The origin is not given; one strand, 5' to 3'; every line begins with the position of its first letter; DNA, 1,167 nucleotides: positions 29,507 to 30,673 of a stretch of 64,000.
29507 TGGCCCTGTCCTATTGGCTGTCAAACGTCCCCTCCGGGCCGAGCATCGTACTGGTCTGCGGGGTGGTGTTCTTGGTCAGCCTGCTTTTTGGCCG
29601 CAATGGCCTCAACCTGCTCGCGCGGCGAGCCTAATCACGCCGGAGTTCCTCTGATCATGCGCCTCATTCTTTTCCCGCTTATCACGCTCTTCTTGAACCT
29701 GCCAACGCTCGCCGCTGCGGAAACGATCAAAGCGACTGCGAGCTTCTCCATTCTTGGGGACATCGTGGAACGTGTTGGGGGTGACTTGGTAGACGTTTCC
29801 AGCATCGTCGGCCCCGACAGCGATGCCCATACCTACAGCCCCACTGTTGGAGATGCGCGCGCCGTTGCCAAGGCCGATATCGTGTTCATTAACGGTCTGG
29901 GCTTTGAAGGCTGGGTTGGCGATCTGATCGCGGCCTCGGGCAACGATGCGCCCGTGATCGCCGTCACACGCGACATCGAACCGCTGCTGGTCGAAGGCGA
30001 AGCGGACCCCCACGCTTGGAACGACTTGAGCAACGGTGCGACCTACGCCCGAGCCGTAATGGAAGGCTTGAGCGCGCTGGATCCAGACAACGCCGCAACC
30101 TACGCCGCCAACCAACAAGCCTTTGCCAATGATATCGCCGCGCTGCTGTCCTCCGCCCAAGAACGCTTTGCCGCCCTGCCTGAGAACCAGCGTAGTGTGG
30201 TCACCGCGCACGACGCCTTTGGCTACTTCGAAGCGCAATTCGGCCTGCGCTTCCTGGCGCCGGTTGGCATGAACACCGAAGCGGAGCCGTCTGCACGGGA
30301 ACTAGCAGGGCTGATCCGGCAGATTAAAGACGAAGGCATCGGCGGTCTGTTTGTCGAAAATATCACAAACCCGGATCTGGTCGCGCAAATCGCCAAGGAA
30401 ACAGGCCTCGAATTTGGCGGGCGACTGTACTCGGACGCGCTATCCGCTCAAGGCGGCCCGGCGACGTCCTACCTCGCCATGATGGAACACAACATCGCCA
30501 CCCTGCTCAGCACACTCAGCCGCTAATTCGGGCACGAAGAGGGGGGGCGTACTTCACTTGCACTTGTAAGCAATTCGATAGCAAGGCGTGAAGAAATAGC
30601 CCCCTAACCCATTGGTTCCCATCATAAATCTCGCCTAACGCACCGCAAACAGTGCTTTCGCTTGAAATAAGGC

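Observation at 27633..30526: Cobalamin riboswitch controlling a Znu/Mnt-type (cluster A-I) metal ABC importer, divergent from B12-dependent methylmalonyl-CoA mutase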

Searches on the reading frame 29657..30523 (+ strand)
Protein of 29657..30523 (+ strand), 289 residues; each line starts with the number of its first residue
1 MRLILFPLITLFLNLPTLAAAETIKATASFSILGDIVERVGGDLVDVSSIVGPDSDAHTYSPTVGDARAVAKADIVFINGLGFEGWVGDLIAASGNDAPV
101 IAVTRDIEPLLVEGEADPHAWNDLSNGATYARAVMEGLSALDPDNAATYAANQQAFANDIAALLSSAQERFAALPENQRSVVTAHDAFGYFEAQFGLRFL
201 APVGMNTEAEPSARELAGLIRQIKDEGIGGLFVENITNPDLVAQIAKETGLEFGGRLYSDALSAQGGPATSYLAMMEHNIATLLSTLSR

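Call 7: search_protein_families(library=pfam, proteins=[window:29657-30523:+], max_evalue=0.01)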
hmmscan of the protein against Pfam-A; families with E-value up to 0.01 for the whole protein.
window:29657-30523:+ (289 aa): 1 family
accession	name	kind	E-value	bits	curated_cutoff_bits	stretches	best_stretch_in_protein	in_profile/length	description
PF01297.22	ZnuA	-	2.3e-80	270.3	29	1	28-283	3-260/263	Zinc-uptake complex component A periplasmic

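Call 8: search_protein_families(library=ncbifam, proteins=[window:29657-30523:+], max_evalue=0.01)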
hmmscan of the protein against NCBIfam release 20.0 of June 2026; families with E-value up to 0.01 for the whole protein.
window:29657-30523:+ (289 aa): 9 families
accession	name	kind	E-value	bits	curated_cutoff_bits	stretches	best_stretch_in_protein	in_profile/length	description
NF040870.1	AztC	equivalog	7.4e-79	265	350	1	28-286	3-276/277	zinc ABC transporter substrate-binding protein AztC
NF053842.1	MnTportMntCDein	equivalog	3.3e-67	226.6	400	1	20-284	2-279/281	manganese ABC transporter substrate-binding protein MntC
NF053703.1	Mn_SBP_EfaA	exception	1.2e-49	169.1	485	1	21-286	33-308/310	Mn/Fe ABC transporter substrate-binding lipoprotein EfaA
NF040928.1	ABC_lipo_SloC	subfamily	8.5e-44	149.9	525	1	21-288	25-303/304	metal ABC transporter substrate-binding lipoprotein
TIGR03772.1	anch_rpt_subst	equivalog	3.9e-41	141.2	350.45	2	112-287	312-485/486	anchored repeat ABC transporter, substrate-binding protein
NF047355.1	ABC_bind_Mn_Staph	exception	5.4e-41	140.8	500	1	22-285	31-306/309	manganese ABC transporter substrate-binding lipoprotein MntC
NF033605.1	Zn_bnd_ABC_AdcA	exception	6.2e-19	68.4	700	2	114-287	150-322/517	zinc ABC transporter substrate-binding lipoprotein AdcA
NF007091.2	PRK09545.1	equivalog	2.4e-17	63.1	268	1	114-254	147-285/318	zinc ABC transporter substrate-binding protein ZnuA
NF005047.0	PRK06460.1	equivalog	0.0052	15.7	501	1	172-241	78-144/376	hypothetical protein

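Call 15: find_homologous_proteins(query=window:29657-30523:+)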
Query window:29657-30523:+ (289 aa): 6952 proteins with E <= 0.001 among 8000 candidates; the best 120 are listed.
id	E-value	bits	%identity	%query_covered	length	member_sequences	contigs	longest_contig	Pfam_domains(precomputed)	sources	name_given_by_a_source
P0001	6.0e-180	615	99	100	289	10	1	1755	PF01297.23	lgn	-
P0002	1.1e-178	610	99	100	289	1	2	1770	PF01297.23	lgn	-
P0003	2.4e-176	603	97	100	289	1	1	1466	PF01297.23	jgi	jgi:zinc/manganese transport system substrate-binding protein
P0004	1.5e-150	518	86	94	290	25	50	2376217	PF01297.23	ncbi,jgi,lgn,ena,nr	ncbi:zinc ABC transporter substrate-binding protein [Alphaproteobacteria bacterium]|jgi:zinc/mangane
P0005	6.5e-135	467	74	100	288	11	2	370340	PF01297.23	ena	-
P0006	1.3e-130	453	76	93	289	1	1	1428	PF01297.23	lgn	-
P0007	1.5e-130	453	76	93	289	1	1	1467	PF01297.23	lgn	-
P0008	1.9e-130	452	75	94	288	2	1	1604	PF01297.23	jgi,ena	-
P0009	3.5e-130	451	76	93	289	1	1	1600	PF01297.23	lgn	-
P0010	4.2e-130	451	76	93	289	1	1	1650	PF01297.23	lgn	-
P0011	4.4e-130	451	70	100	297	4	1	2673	PF01297.23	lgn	-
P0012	5.6e-130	451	76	93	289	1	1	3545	PF01297.23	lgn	-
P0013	6.8e-130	450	77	93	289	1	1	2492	PF01297.23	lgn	-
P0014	7.7e-130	450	74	94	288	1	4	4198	PF01297.23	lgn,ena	-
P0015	1.0e-129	450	77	93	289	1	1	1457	PF01297.23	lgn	-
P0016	1.1e-129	450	74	94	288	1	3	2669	PF01297.23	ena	-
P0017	2.3e-129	449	76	93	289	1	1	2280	PF01297.23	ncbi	ncbi:MAG: metal ABC transporter solute-binding protein, Zn/Mn family [Alphaproteobacteria bacterium]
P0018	4.7e-129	448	72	100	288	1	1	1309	PF01297.23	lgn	-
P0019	6.1e-129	447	76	93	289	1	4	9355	PF01297.23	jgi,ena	-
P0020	9.4e-129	447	76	93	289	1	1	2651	PF01297.23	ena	-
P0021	4.0e-128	445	75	93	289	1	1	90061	PF01297.23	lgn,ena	-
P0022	5.4e-128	444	75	93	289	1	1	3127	PF01297.23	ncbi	ncbi:MAG: metal ABC transporter solute-binding protein, Zn/Mn family [Alphaproteobacteria bacterium]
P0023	3.2e-127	442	75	94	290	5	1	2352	PF01297.23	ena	-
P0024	5.7e-127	441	75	93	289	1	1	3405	PF01297.23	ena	-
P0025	6.6e-126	437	74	93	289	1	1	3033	PF01297.23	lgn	-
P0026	1.0e-115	404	66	100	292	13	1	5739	PF01297.23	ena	-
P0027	1.9e-114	400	65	94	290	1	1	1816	PF01297.23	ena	-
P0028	6.1e-114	398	66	99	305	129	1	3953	PF01297.23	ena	-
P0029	1.5e-113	397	65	99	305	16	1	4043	PF01297.23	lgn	-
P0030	4.6e-113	395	65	99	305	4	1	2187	PF01297.23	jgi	-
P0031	1.2e-112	394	65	99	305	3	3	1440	PF01297.23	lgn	-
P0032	2.4e-112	393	65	99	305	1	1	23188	PF01297.23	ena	-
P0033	3.1e-112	393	65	99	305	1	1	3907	PF01297.23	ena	-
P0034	3.8e-112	392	66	98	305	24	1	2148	PF01297.23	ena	-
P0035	5.7e-112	392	65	98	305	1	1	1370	PF01297.23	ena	-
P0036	1.5e-108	380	64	98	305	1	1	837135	PF01297.23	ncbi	-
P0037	1.9e-108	380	64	97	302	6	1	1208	PF01297.23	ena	-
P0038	3.7e-101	356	61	94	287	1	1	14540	PF01297.23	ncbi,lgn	-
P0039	2.8e-100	353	66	87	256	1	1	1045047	PF01297.23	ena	-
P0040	4.2e-100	353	60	93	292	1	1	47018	PF01297.23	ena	-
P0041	6.6e-100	352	59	97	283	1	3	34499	PF01297.23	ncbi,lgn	-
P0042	7.9e-100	352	62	96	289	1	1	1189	PF01297.23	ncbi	ncbi:MAG: zinc ABC transporter substrate-binding protein [Pseudomonadota bacterium]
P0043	1.4e-99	351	60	95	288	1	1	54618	PF01297.23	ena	-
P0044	1.5e-99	351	59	93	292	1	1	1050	PF01297.23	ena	-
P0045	1.9e-99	351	59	94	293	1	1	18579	PF01297.23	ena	-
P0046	2.8e-99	350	58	100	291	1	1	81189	PF01297.23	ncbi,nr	ncbi:MAG: metal ABC transporter substrate-binding protein [Neomegalonema sp.]|nr:metal ABC transport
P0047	2.9e-99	350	59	93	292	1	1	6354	PF01297.23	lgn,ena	-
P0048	3.6e-99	350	60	95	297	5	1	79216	PF01297.23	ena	-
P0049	3.8e-99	350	60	95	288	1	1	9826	PF01297.23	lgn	-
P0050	4.0e-99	350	57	99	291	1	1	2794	PF01297.23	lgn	-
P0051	4.6e-99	349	56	100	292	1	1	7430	PF01297.23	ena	-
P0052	4.7e-99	349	61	92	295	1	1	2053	PF01297.23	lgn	-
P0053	5.4e-99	349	57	99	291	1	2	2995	PF01297.23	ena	-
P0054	5.5e-99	349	56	100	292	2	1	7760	PF01297.23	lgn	-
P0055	5.6e-99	349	60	95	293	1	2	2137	PF01297.23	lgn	-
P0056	8.5e-99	348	56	100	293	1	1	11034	PF01297.23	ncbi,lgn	ncbi:MAG: metal ABC transporter substrate-binding protein [Pseudomonadota bacterium]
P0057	1.1e-98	348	58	93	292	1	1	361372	PF01297.23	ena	-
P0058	1.2e-98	348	56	98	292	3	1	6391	PF01297.23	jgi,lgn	-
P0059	1.4e-98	348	60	93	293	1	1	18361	PF01297.23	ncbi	ncbi:MAG: metal ABC transporter substrate-binding protein [Pseudomonadota bacterium]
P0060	1.5e-98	348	58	100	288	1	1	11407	PF01297.23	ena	-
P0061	1.5e-98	348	57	100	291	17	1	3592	PF01297.23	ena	-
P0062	1.7e-98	347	61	93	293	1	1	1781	PF01297.23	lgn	-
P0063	1.8e-98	347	60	93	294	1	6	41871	PF01297.23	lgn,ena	-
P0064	2.1e-98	347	59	99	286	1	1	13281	PF01297.23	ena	-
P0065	3.4e-98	346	61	92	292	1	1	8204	PF01297.23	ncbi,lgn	-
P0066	3.6e-98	346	59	93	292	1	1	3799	PF01297.23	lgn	-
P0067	4.4e-98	346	59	100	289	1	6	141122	PF01297.23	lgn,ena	-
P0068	5.0e-98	346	58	93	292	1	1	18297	PF01297.23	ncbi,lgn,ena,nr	ncbi:MAG: zinc ABC transporter substrate-binding protein [Rhodospirillales bacterium]|nr:zinc ABC tr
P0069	6.3e-98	346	56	99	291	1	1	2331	PF01297.23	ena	-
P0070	6.8e-98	346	58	93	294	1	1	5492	PF01297.23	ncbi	-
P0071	7.6e-98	345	58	93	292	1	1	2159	PF01297.23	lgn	-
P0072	8.2e-98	345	59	93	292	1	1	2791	PF01297.23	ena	-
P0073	8.2e-98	345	58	94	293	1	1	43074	PF01297.23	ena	-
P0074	8.7e-98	345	56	99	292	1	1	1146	PF01297.23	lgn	-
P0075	8.8e-98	345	61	97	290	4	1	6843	PF01297.23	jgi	jgi:zinc/manganese transport system substrate-binding protein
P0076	9.3e-98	345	58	96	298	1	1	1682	PF01297.23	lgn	-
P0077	1.0e-97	345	58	93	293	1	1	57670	PF01297.23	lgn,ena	-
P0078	1.2e-97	345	58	93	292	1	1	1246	PF01297.23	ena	-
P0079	1.3e-97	345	57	93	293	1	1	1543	PF01297.23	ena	-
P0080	1.4e-97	345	58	100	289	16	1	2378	PF01297.23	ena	-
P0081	1.5e-97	344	56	99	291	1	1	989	PF01297.23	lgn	-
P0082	1.5e-97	344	58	93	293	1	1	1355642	PF01297.23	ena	-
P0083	1.5e-97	344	58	93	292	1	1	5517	PF01297.23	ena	-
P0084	1.6e-97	344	59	91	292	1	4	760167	PF01297.23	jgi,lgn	-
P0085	1.8e-97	344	56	100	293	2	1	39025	PF01297.23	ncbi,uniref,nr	ncbi:metal ABC transporter substrate-binding protein [Pelagibius sp.]|uniref:metal ABC transporter s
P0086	1.9e-97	344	58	93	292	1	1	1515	PF01297.23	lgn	-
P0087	2.0e-97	344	59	92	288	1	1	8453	PF01297.23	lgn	-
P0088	2.1e-97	344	59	93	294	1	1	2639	PF01297.23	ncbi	ncbi:MAG: zinc ABC transporter substrate-binding protein [Pseudomonadota bacterium]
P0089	2.2e-97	344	58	100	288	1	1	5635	PF01297.23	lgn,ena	-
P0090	2.3e-97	344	58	93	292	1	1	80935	PF01297.23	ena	-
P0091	2.3e-97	344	58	93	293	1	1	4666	PF01297.23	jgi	-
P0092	2.5e-97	344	58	93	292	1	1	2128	PF01297.23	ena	-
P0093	2.6e-97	344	57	99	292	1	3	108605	PF01297.23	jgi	-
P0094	3.0e-97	343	61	94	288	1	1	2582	PF01297.23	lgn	-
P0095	3.2e-97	343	56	100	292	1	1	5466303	PF01297.23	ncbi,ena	-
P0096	3.3e-97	343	58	97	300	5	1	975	PF01297.23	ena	-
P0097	3.9e-97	343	59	97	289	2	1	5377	PF01297.23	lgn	-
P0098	4.7e-97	343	57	100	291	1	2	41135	PF01297.23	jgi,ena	-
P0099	4.8e-97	343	58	93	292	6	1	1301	PF01297.23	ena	-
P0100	4.9e-97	343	58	93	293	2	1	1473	PF01297.23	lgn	-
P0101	5.2e-97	343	58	93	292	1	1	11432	PF01297.23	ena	-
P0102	6.5e-97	342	60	92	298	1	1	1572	PF01297.23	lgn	-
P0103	6.8e-97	342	58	93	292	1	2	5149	PF01297.23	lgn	-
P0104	7.5e-97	342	60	93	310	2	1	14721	PF01297.23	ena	-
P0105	8.4e-97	342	58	93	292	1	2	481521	PF01297.23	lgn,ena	-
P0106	8.9e-97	342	57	93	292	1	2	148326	PF01297.23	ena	-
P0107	9.2e-97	342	57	97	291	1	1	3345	PF01297.23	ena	-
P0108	9.8e-97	342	58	93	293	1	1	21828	PF01297.23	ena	-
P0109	1.1e-96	342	58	94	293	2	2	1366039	PF01297.23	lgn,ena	-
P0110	1.1e-96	342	60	94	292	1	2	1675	PF01297.23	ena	-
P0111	1.1e-96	341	58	92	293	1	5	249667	PF01297.23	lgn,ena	-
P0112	1.2e-96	341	57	96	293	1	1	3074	PF01297.23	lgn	-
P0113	1.3e-96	341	59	93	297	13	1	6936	PF01297.23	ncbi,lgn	ncbi:MAG: metal ABC transporter substrate-binding protein [Pseudomonadota bacterium]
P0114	1.3e-96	341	58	92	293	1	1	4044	PF01297.23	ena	-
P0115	1.3e-96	341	57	99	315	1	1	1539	PF01297.23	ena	-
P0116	1.3e-96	341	58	93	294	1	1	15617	PF01297.23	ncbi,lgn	ncbi:MAG: zinc ABC transporter substrate-binding protein [Pseudomonadota bacterium]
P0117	1.5e-96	341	58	93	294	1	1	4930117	PF01297.23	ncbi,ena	-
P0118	1.5e-96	341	56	99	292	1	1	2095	PF01297.23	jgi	jgi:zinc/manganese transport system substrate-binding protein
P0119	1.5e-96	341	56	99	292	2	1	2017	PF01297.23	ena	-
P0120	1.6e-96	341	59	93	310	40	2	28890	PF01297.23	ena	-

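Call 16: find_related_loci(query=window:29657-30523:+, collection=genome_contigs, flank=6000)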
Query window:29657-30523:+ (289 aa) in genome_contigs; peptide patterns used: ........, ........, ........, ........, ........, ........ (x = any residue, [..] = any of these).
551 stretches matched a pattern; 23 encode a relative of the query (tblastn E <= 1e-3); 23 distinct loci.
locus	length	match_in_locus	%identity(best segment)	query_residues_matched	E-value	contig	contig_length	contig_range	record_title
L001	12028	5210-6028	86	17-289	2e-155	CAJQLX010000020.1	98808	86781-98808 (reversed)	MAG: uncultured Alphaproteobacteria bacterium isolate 0.2_20180524_Bin_167_1 genome assembly, contig: c_000000000179, wh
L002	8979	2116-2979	75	1-289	1e-143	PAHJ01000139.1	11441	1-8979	MAG: Geminicoccus sp. isolate MED756 121005, whole genome shotgun sequence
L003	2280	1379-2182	76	21-288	1e-143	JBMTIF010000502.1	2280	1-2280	MAG: Alphaproteobacteria bacterium isolate CJ_V8_S13_100percent_par_CJ_V8_S13_metabat.78_sub NODE_63838_length_2280_cov_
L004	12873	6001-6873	66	1-287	5e-119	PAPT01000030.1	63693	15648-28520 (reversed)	MAG: Geminicoccus sp. isolate SP156 MHASMcontig_688926, whole genome shotgun sequence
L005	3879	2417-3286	66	1-288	5e-119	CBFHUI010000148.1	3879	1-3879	MAG: Alphaproteobacteria bacterium isolate Co_bin_201_indstr genome assembly, contig: Co_bin_201_indstr_c150, whole geno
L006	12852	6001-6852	64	5-287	2e-112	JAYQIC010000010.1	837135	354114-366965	MAG: Rhodospirillaceae bacterium isolate SD4487_NP_metabta_bins_sens.tsv.314 scaffold_26585_pilon, whole genome shotgun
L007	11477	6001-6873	53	1-288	5e-103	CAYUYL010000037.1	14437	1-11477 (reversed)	MAG TPA_asm: uncultured Filomicrobium sp. isolate SRP114822_co5_51 genome assembly, contig: NODE_972_length_14437_cov_16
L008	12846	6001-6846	57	8-288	1e-102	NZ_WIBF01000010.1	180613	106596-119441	Tritonibacter litoralis strain SM1979 FB_scaffold10, whole genome shotgun sequence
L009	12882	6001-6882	43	11-288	2e-76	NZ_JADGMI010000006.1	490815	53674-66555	Superficieibacter sp. 1612_C1 1612_C1_6, whole genome shotgun sequence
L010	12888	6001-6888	42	1-283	2e-74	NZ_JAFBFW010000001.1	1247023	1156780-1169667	Pantoea coffeiphila strain 1480 Ga0454181_01, whole genome shotgun sequence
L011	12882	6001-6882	43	8-283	5e-73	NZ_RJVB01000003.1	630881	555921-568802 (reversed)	Erwinia sp. JUb26 Ga0304838_103, whole genome shotgun sequence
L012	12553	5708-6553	42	18-283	5e-72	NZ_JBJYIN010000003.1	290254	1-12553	Pectobacterium sp. B1J-3 Scaffold3, whole genome shotgun sequence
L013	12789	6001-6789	44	27-288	9e-70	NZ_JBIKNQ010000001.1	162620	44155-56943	MAG: Ideonella sp. isolate ME2014-10-05_3300035664_group5_bin80 Rohwer_bin2107_scaffold_16_c1, whole genome shotgun sequ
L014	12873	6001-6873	66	1-287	9e-119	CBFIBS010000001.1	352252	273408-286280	MAG: Alphaproteobacteria bacterium isolate Co_bin_450_strict genome assembly, contig: Co_bin_450_strict_c1, whole genome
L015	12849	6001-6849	41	27-289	2e-63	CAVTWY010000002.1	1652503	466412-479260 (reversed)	MAG: uncultured beta proteobacterium isolate MFD04651.bin.1.55 genome assembly, contig: contig_1809, whole genome shotgu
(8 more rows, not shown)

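Call 32: search_solved_structures(query=window:29657-30523:+, show_alignments=3, max_evalue=1e-10)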
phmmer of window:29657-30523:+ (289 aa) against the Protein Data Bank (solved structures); distinct sequences matched with E-value up to 1e-10: 52.
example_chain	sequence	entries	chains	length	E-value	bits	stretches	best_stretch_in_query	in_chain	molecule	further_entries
8svc_A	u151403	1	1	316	3.9e-73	249.5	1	11-286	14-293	Metal ABC transporter substrate-binding protein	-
5kzj_A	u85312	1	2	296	9.4e-71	241.7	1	14-287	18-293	Periplasmic solute binding protein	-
5w56_A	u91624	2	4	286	1.2e-65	225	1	21-287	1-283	Periplasmic solute binding protein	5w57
6xpn_B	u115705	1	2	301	4.2e-60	206.8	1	14-287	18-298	Periplasmic solute binding protein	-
5hx7_A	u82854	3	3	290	8.3e-47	163.2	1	25-283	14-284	Manganese-binding lipoprotein MntA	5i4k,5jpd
6q1c_A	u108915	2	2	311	3.1e-42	148.2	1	14-283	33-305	Periplasmic chelated iron-binding protein YfeA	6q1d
5uxs_A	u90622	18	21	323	3.5e-42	148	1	14-283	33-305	Periplasmic chelated iron-binding protein YfeA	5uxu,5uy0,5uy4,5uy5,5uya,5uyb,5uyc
3hh8_A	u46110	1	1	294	7.4e-40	140.4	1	19-283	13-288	Metal ABC transporter substrate-binding lipoprotein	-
4irm_A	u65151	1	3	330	2.5e-39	138.7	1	22-283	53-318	Mn transporter; MntC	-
3ujp_A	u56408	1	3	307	3.7e-39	138.1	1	22-283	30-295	Mn transporter subunit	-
1xvl_A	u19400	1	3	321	4.3e-39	137.9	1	22-283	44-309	Mn transporter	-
8yj8_A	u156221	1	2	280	8.7e-39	136.9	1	23-283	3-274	Iron ABC transporter substrate-binding lipoprotein MtsA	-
8yj5_A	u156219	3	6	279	1.2e-38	136.4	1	24-283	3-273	Iron ABC transporter substrate-binding lipoprotein MtsA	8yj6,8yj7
4utp_A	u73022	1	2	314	4.9e-38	134.4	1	19-285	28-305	MANGANESE ABC TRANSPORTER SUBSTRATE-BINDING LIPOPROTEIN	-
1psz_A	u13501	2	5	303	6.1e-38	134.1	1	20-285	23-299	PROTEIN (SURFACE ANTIGEN PSAA) | MANGANESE ABC TRANSPORTER SUBSTRATE-BINDING LIPOPROTEIN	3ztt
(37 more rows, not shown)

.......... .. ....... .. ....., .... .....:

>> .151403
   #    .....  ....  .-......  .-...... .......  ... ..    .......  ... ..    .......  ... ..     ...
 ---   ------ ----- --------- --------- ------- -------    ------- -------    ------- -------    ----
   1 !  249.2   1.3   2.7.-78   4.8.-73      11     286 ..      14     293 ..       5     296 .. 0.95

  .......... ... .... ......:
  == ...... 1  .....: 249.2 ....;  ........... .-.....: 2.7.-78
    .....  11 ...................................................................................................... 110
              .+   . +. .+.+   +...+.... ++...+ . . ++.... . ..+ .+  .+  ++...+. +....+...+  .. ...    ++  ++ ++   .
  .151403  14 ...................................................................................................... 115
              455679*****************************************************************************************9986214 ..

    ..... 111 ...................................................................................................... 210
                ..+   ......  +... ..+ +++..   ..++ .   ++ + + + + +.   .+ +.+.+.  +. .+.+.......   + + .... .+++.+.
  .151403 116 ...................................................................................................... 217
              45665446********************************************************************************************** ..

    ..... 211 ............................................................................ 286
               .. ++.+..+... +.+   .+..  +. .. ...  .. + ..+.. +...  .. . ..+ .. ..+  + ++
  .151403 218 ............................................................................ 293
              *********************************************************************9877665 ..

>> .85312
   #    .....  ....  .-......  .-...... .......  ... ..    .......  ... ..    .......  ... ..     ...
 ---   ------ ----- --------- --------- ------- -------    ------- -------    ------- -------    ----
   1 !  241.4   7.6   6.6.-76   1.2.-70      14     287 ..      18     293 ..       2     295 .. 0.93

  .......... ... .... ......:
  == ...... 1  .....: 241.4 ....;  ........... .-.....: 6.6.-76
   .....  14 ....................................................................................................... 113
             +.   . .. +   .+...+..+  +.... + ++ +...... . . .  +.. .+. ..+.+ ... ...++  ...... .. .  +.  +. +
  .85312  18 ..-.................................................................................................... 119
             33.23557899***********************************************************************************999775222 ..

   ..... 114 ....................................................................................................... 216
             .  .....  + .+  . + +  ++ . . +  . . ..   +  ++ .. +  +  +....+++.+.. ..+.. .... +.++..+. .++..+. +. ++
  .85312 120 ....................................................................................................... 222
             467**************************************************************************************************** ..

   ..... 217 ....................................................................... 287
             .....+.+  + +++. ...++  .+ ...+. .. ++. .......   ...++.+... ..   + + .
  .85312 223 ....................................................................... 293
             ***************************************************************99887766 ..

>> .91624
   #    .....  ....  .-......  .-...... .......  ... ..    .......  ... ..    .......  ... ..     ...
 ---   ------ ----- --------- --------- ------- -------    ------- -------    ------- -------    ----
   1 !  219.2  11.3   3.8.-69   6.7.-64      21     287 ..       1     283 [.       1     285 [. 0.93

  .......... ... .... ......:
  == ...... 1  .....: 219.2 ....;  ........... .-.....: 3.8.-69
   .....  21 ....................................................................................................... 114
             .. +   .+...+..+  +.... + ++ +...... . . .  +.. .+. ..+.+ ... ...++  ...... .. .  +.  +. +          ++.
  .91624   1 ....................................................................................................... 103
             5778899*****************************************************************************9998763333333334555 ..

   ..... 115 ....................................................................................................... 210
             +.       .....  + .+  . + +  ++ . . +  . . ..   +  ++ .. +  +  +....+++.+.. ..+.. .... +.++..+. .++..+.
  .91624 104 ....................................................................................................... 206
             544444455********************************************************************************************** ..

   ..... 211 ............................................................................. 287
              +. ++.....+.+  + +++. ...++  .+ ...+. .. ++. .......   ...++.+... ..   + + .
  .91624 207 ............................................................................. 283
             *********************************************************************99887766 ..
